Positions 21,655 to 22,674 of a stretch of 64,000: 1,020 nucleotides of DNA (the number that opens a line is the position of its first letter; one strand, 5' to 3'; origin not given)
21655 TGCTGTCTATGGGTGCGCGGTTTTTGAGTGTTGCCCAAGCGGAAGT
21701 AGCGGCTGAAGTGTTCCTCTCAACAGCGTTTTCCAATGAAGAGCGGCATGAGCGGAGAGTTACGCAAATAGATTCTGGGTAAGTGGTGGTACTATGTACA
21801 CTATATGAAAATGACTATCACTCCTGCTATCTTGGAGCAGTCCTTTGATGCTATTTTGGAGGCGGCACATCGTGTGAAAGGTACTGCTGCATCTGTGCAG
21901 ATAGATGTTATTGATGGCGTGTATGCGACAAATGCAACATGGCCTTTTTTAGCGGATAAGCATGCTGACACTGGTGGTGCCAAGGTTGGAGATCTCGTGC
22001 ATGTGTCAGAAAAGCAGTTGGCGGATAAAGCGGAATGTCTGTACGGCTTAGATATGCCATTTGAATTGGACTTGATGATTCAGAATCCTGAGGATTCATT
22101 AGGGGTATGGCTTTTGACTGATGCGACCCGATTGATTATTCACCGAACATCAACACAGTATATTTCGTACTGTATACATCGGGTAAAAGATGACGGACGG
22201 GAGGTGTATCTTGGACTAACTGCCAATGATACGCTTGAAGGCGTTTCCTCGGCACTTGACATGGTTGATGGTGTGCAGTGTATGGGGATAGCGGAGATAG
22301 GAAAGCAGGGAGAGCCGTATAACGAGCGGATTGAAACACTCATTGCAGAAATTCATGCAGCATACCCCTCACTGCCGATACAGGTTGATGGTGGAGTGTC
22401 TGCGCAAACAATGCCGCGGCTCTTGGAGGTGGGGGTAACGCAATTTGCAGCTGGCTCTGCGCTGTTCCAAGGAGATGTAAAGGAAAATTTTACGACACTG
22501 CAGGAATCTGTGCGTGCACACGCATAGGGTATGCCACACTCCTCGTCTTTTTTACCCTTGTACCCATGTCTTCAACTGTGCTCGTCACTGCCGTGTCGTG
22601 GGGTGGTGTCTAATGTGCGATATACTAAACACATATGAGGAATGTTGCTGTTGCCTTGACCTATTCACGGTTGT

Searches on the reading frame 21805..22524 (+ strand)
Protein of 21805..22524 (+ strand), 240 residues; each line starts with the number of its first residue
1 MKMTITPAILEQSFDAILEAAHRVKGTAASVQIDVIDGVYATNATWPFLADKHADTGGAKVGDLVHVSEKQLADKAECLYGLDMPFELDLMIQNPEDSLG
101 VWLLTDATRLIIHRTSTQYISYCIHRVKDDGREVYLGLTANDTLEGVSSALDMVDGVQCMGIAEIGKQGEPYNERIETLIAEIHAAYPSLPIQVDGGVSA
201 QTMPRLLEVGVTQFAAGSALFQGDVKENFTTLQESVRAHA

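Call 58: search_protein_families(library=pfam, proteins=[window:21805-22524:+], max_evalue=0.01)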
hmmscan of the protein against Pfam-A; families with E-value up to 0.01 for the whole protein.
window:21805-22524:+ (240 aa): 3 families
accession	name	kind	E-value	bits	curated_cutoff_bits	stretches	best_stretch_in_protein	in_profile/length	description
PF00834.25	Ribul_P_3_epim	-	8.8e-19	68.1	21.1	1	83-221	57-198/198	Ribulose-phosphate 3 epimerase family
PF01627.28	Hpt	-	0.0039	17.8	24.6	0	11-34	23-46/84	Hpt domain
PF00977.27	His_biosynth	-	0.0072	16.2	23.6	0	176-221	61-106/228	Histidine biosynthesis protein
